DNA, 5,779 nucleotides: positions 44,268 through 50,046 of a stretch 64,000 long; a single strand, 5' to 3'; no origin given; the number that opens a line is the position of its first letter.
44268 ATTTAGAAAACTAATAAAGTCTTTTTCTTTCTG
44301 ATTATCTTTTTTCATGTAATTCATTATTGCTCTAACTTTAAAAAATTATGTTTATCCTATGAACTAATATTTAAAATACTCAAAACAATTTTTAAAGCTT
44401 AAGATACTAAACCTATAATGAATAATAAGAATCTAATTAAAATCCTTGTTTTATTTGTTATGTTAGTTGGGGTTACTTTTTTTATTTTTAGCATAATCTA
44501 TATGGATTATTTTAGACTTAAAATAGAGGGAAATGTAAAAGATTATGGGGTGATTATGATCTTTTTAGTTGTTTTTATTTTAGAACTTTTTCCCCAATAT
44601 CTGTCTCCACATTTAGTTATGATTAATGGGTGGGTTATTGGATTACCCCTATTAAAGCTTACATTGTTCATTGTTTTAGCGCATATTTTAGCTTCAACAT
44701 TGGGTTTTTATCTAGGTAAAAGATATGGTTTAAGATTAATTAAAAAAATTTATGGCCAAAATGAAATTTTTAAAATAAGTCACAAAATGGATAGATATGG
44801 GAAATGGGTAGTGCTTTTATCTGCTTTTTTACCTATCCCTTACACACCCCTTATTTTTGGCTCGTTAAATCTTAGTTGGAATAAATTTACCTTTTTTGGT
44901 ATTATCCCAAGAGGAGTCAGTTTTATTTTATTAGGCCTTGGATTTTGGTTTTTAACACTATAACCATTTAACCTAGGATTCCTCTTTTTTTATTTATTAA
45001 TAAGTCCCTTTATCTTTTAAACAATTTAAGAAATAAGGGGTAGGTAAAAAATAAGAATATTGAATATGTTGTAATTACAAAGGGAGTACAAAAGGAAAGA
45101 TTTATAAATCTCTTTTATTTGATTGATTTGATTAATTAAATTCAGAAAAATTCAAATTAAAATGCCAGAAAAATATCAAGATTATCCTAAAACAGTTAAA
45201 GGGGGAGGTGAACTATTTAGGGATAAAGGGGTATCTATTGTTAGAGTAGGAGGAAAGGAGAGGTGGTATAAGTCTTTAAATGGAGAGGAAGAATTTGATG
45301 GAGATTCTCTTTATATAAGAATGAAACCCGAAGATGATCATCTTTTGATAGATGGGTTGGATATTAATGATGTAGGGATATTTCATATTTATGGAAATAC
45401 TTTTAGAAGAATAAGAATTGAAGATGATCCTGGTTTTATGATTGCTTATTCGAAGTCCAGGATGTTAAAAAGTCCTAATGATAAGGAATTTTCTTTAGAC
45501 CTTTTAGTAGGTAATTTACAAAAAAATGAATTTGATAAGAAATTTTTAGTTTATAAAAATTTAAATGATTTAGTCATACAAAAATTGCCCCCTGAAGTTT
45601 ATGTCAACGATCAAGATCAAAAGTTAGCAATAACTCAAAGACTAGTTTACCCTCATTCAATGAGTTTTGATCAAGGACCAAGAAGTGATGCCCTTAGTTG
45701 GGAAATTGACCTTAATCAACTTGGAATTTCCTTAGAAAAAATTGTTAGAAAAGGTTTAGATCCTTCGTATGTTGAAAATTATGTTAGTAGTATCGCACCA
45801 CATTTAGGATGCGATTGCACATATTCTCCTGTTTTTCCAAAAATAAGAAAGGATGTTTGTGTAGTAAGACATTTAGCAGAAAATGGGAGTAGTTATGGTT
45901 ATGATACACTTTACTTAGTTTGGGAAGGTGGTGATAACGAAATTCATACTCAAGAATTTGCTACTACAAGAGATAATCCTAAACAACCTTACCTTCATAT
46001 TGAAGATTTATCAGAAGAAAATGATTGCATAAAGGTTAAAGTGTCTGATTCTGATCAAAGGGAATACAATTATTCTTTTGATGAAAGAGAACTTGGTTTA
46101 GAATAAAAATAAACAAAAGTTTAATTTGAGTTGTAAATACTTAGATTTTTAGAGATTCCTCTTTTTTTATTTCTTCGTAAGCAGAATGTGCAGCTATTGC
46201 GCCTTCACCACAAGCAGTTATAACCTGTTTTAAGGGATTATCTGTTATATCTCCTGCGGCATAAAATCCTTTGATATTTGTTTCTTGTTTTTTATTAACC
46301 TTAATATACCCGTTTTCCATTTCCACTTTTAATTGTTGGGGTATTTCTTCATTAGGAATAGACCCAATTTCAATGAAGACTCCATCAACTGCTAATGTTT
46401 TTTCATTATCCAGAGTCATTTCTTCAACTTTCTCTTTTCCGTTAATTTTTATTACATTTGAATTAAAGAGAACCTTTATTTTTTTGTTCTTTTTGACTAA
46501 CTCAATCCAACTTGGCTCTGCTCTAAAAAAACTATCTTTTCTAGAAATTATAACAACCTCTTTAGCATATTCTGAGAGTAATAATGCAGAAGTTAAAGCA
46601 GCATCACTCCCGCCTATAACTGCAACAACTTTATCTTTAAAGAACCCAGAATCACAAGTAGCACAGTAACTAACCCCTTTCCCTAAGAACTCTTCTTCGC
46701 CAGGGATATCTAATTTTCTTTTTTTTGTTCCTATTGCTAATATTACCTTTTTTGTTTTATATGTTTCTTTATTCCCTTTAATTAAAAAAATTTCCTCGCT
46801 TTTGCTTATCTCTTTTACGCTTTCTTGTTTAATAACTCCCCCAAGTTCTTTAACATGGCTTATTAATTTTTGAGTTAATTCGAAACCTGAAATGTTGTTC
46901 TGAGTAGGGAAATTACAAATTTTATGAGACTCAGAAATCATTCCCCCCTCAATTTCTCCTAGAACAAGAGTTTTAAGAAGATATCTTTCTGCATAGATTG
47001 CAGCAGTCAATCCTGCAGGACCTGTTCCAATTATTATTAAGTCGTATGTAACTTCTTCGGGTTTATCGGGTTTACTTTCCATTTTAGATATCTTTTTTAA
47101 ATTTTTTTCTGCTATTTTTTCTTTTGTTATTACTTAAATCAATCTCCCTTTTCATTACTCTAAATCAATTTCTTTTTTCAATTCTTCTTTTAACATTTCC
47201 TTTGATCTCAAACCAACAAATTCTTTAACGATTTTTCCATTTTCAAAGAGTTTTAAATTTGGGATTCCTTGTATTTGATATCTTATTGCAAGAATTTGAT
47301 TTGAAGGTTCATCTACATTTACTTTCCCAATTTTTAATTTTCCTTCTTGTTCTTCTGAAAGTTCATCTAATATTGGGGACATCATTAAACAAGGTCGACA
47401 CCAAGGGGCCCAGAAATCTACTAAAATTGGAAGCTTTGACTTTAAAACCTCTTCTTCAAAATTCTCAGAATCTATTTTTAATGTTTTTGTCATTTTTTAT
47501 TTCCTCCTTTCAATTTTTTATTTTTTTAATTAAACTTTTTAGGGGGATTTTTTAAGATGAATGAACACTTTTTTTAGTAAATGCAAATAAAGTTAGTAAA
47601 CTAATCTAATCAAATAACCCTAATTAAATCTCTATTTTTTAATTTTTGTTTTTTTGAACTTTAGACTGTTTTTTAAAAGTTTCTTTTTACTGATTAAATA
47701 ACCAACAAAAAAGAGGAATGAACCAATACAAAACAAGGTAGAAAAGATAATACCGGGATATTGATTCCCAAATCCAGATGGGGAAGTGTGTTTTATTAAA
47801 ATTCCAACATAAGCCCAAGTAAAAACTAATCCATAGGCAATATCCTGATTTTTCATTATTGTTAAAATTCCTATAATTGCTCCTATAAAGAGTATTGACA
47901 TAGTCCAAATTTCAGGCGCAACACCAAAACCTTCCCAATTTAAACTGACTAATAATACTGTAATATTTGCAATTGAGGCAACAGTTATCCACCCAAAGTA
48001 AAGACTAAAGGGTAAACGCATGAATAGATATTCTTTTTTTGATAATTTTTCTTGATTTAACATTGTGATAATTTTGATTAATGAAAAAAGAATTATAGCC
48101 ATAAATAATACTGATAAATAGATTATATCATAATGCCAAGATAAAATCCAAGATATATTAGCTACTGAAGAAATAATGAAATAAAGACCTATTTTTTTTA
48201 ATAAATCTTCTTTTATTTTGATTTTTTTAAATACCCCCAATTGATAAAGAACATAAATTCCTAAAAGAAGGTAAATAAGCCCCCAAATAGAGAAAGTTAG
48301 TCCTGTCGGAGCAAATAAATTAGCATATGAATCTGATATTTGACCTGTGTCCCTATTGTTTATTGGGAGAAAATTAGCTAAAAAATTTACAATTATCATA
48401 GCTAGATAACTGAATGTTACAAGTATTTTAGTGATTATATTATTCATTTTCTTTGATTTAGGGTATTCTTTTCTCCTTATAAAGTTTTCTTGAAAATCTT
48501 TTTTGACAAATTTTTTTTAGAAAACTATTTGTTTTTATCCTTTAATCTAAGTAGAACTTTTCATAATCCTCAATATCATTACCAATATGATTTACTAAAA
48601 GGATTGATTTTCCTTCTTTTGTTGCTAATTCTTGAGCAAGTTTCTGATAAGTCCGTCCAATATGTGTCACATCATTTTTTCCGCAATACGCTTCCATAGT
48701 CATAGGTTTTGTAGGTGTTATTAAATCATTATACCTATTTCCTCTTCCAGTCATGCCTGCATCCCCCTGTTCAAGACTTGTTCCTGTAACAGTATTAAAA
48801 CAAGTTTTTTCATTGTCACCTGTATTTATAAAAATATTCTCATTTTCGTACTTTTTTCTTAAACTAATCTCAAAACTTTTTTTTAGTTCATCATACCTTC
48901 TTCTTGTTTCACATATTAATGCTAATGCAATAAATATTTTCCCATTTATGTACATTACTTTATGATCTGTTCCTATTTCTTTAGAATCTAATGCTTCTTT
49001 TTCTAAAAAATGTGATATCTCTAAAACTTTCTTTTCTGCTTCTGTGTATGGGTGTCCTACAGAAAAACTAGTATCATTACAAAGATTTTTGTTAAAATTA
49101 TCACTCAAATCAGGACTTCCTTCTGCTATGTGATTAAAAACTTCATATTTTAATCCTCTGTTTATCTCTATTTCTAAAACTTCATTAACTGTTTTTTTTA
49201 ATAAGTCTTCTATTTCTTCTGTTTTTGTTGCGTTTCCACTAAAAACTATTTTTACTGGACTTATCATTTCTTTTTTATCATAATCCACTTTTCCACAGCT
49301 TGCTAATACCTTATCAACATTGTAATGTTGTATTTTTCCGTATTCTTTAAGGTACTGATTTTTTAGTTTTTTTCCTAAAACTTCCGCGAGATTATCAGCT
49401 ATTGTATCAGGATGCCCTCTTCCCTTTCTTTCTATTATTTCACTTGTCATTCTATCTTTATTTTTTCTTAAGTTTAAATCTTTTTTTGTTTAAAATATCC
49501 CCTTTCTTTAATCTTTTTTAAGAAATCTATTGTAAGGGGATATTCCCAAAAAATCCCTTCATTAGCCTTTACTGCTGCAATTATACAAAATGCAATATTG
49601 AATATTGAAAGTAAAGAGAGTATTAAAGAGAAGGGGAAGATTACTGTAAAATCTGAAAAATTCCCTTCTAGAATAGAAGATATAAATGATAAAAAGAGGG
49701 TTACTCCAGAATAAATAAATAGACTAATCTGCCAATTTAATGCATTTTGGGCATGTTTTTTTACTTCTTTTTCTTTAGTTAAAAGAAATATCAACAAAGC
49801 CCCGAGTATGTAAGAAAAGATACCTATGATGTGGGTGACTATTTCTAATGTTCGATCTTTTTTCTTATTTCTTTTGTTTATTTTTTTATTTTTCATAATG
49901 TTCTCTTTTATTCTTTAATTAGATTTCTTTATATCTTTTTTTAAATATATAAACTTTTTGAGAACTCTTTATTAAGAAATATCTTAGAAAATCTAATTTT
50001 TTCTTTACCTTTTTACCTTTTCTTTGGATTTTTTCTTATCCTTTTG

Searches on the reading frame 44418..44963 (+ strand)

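Call 53: search_protein_families(library=pfam, proteins=[window:44418-44963:+], max_evalue=0.001)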
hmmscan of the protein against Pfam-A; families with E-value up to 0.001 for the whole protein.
window:44418-44963:+ (181 aa): 1 family
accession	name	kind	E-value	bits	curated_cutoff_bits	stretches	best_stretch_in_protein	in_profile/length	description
PF09335.16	VTT_dom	-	3.8e-10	40.7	33.9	1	66-171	6-119/123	VTT domain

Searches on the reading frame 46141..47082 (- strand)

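Call 53: search_protein_families(library=pfam, proteins=[window:46141-47082:-], max_evalue=0.001)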
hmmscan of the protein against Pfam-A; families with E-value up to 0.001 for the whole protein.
window:46141-47082:- (313 aa): 12 families
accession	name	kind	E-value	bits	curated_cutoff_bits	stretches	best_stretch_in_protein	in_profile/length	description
PF07992.20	Pyr_redox_2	-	2.2e-50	172.2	26.1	1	13-294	1-291/291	Pyridine nucleotide-disulphide oxidoreductase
PF13738.12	Pyr_redox_3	-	8.7e-27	94.6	30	1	83-277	98-305/305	Pyridine nucleotide-disulphide oxidoreductase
PF00070.33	Pyr_redox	-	1.8e-09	38.4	22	1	153-225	2-80/82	Pyridine nucleotide-disulphide oxidoreductase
PF00890.30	FAD_binding_2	-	3.4e-07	30.2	20.4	0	14-41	1-28/414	FAD binding domain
PF03486.20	HI0933_like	-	5.6e-07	29.7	50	0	14-41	2-29/244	HI0933-like protein Rossmann domain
PF12831.13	FAD_oxidored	-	1.7e-05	24.8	27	0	14-83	1-74/416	FAD dependent oxidoreductase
PF01134.28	GIDA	-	2e-05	24.2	22.1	1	14-85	1-64/391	Glucose inhibited division protein A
PF01266.30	DAO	-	0.00013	22.1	27.9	0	14-41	1-28/353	FAD dependent oxidoreductase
PF01946.23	Thi4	-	0.00013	21.7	26.2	0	11-41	16-47/235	Thi4 family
PF13434.12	Lys_Orn_oxgnase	-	0.0002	21.1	21.3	0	98-191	131-231/339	L-lysine 6-monooxygenase/L-ornithine 5-monooxygenase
PF01494.25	FAD_binding_3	-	0.00023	21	22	0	153-185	4-36/349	FAD binding domain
PF13450.12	NAD_binding_8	-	0.00052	20.7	21.9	0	17-41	1-25/68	NAD(P)-binding Rossmann-like domain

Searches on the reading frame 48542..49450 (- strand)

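Call 53: search_protein_families(library=pfam, proteins=[window:48542-49450:-], max_evalue=0.001)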
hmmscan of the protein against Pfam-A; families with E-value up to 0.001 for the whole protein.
window:48542-49450:- (302 aa): 1 family
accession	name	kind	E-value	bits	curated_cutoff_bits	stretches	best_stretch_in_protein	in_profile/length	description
PF01941.24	AdoMet_Synthase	-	4.1e-65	220.6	27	1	4-283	19-330/395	S-adenosylmethionine synthetase (AdoMet synthetase)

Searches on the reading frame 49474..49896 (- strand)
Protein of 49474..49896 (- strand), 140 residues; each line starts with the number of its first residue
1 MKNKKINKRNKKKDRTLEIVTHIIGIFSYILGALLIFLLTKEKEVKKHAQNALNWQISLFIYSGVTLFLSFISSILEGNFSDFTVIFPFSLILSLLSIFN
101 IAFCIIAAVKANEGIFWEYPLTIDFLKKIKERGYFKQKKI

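Call 53: search_protein_families(library=pfam, proteins=[window:49474-49896:-], max_evalue=0.001)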
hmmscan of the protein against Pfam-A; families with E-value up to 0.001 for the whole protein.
window:49474-49896:- (140 aa): 2 families
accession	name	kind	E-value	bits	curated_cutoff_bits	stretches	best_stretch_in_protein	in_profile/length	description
PF09685.15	DUF4870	-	9.3e-20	71.1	25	1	14-126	1-107/107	Domain of unknown function (DUF4870)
PF24357.1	TMD0_ABC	-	0.00035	21.2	27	1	19-119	28-130/159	ABC transporter TMD0 domain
